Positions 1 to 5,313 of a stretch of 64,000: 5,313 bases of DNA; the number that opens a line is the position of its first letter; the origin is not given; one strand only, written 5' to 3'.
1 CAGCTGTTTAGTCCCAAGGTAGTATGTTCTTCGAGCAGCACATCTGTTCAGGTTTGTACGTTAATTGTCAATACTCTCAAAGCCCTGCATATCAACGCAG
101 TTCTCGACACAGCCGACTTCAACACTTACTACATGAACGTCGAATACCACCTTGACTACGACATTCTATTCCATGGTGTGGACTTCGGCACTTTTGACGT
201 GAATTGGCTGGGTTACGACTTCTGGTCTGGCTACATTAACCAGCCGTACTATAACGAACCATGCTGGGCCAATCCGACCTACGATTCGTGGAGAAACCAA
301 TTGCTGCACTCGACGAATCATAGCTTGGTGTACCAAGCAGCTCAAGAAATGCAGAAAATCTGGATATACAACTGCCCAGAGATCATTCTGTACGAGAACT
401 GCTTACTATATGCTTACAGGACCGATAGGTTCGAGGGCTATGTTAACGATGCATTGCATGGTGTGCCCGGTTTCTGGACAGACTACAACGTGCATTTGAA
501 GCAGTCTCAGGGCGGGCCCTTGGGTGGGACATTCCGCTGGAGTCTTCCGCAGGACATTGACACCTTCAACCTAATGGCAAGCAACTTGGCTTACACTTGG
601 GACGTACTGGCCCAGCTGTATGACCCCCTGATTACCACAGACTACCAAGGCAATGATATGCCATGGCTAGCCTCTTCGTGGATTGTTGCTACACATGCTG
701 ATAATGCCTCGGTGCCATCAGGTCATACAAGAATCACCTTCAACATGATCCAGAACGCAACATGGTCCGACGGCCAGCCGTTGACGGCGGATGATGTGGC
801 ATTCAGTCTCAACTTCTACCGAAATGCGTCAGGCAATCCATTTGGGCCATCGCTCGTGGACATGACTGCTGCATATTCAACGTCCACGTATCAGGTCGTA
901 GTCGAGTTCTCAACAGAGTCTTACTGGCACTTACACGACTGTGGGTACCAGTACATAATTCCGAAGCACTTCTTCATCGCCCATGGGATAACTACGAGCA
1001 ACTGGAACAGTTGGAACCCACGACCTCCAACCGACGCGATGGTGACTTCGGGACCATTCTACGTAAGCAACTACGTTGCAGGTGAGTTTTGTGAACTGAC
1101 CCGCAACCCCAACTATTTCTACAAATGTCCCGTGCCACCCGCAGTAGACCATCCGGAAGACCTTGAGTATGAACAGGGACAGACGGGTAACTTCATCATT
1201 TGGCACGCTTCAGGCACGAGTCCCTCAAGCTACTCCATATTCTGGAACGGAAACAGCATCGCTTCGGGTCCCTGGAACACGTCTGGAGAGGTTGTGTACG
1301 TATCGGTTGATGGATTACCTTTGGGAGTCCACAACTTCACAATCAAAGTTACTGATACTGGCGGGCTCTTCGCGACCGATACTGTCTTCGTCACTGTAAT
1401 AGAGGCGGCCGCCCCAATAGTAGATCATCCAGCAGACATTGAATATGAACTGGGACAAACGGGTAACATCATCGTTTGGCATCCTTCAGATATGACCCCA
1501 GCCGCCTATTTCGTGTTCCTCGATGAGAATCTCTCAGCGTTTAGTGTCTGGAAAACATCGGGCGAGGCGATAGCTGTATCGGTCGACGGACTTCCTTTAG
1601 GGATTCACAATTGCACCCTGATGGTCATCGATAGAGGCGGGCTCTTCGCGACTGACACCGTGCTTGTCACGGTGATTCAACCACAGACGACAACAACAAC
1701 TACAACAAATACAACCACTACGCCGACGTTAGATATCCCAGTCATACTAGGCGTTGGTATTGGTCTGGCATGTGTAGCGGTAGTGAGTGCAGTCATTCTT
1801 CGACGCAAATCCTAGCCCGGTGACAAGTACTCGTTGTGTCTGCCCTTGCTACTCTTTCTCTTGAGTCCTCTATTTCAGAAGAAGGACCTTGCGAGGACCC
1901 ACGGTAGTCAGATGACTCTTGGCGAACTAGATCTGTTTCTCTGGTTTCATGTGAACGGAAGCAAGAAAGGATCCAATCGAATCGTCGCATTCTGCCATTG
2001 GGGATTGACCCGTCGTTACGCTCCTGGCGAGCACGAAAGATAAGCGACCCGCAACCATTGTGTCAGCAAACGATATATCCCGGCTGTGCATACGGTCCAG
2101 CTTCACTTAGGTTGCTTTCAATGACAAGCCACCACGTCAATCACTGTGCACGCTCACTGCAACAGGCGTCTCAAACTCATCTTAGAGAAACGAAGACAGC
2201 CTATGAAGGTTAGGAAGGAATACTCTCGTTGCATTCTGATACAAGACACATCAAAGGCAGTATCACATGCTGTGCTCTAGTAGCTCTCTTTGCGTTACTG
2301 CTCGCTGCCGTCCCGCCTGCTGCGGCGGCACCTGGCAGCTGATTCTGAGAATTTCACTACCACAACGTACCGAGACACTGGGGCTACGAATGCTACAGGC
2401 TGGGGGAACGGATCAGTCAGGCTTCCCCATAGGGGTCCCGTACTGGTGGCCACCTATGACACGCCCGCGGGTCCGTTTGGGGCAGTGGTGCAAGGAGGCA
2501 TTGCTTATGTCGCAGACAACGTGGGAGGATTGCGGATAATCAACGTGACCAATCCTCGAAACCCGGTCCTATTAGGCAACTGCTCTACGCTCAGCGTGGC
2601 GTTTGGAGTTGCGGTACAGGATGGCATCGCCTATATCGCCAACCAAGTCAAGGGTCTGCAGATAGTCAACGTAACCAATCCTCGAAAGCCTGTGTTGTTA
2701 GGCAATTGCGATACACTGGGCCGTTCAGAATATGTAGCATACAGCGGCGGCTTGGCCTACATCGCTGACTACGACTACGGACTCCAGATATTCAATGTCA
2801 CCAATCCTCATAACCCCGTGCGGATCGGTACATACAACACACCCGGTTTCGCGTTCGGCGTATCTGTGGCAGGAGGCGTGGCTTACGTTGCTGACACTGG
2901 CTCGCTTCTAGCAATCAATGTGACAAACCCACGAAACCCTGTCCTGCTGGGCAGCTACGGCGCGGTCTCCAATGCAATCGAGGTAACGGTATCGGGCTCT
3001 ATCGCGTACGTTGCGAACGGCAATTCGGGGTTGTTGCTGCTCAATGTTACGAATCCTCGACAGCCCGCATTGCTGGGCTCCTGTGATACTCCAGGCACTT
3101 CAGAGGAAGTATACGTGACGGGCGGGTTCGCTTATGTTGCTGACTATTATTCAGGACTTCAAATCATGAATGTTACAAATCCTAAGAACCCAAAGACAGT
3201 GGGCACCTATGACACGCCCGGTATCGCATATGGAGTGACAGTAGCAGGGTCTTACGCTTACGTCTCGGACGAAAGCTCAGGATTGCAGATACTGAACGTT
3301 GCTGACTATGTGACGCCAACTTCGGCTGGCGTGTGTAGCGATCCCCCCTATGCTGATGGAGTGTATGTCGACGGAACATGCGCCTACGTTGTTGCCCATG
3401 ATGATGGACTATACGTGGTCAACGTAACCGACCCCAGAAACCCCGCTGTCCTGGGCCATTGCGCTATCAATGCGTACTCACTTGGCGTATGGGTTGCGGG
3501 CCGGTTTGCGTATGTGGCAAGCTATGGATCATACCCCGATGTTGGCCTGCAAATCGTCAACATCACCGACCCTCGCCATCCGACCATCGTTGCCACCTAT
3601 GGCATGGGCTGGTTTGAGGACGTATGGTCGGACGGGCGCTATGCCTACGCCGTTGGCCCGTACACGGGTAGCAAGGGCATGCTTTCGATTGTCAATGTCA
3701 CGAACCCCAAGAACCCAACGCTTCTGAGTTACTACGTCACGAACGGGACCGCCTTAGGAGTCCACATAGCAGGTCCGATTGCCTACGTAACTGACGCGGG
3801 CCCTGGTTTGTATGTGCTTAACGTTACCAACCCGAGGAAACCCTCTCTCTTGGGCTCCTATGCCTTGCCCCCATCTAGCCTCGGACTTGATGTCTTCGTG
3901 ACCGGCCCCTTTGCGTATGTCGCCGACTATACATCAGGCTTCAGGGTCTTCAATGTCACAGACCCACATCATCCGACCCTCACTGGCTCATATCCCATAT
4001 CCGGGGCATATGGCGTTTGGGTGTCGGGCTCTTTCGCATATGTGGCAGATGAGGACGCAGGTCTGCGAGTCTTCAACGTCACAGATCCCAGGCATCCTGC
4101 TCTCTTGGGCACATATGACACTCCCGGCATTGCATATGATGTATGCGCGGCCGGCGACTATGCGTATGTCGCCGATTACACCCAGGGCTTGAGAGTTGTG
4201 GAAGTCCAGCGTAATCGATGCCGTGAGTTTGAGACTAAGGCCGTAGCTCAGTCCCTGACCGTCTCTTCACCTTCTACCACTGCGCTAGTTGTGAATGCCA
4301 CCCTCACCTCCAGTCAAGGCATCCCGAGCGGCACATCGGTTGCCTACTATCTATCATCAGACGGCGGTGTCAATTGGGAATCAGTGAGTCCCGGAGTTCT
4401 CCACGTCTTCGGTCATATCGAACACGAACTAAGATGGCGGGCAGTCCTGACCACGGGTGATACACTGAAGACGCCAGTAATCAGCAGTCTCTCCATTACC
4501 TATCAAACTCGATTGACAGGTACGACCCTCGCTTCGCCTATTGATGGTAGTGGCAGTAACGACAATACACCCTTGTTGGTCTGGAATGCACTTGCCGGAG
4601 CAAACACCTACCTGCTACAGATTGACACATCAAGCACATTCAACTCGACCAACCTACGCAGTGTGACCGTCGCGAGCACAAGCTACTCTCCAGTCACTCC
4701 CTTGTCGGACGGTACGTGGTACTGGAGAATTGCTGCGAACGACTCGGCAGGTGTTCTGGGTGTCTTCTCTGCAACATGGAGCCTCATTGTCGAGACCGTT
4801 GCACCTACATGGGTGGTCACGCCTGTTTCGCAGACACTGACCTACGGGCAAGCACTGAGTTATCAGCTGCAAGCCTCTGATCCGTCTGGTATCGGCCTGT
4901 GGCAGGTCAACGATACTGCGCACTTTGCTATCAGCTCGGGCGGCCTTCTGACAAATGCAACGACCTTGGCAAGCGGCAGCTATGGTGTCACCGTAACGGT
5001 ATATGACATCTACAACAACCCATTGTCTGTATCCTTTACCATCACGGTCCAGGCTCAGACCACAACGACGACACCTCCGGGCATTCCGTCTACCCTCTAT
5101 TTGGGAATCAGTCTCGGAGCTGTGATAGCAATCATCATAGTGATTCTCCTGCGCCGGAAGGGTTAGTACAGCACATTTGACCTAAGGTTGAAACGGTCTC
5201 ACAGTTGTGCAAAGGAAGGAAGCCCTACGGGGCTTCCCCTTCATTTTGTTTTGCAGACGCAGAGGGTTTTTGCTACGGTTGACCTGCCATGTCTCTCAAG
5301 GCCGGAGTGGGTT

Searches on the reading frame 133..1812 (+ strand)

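Call 54: search_protein_families(library=pfam, proteins=[window:133-1812:+], max_evalue=0.00001)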
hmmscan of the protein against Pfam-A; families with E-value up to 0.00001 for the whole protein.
window:133-1812:+ (560 aa): 1 family
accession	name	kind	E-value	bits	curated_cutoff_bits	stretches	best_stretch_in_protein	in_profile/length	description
PF00496.27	SBP_bac_5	-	4.4e-22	79.1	32.4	1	177-331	4-143/368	Bacterial extracellular solute-binding proteins, family 5 Middle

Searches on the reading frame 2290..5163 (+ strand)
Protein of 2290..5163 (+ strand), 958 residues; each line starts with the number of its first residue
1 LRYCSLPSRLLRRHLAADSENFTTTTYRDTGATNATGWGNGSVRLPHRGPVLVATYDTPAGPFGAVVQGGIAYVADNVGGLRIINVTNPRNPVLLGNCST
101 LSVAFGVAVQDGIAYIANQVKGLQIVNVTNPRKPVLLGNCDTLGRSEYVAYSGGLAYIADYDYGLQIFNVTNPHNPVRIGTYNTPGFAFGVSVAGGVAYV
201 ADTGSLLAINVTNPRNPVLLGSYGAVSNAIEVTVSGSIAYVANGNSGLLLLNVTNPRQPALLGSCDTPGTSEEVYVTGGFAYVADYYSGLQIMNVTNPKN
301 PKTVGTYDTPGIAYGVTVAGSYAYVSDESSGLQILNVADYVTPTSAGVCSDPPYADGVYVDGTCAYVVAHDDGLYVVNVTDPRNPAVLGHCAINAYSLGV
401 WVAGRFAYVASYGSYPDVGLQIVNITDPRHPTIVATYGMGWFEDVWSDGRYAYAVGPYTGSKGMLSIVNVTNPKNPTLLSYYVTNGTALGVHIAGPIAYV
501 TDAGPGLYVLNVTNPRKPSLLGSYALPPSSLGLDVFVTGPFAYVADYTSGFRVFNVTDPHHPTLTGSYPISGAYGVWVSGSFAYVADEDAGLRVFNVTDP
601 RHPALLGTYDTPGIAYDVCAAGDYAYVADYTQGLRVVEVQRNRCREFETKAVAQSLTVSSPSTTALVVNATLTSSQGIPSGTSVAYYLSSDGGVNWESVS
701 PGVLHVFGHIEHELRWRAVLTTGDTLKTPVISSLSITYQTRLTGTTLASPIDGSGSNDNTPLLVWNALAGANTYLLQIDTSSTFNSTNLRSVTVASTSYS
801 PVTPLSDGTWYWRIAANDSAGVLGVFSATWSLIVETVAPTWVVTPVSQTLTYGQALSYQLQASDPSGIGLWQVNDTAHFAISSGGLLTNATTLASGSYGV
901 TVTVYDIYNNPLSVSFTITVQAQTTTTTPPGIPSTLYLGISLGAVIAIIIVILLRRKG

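Call 54: search_protein_families(library=pfam, proteins=[window:2290-5163:+], max_evalue=0.00001)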
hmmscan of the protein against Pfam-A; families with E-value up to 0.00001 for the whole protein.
window:2290-5163:+ (958 aa): 3 families
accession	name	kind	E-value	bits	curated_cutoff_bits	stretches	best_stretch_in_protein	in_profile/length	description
PF08309.17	LVIVD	-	2.4e-80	264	20.2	2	573-611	4-42/42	LVIVD repeat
PF09826.15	Beta_propel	-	3e-09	36.7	22.4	0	362-397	315-352/495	Beta propeller domain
PF19077.6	Big_13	-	7.7e-07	30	27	0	757-821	25-88/102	Bacterial Ig-like domain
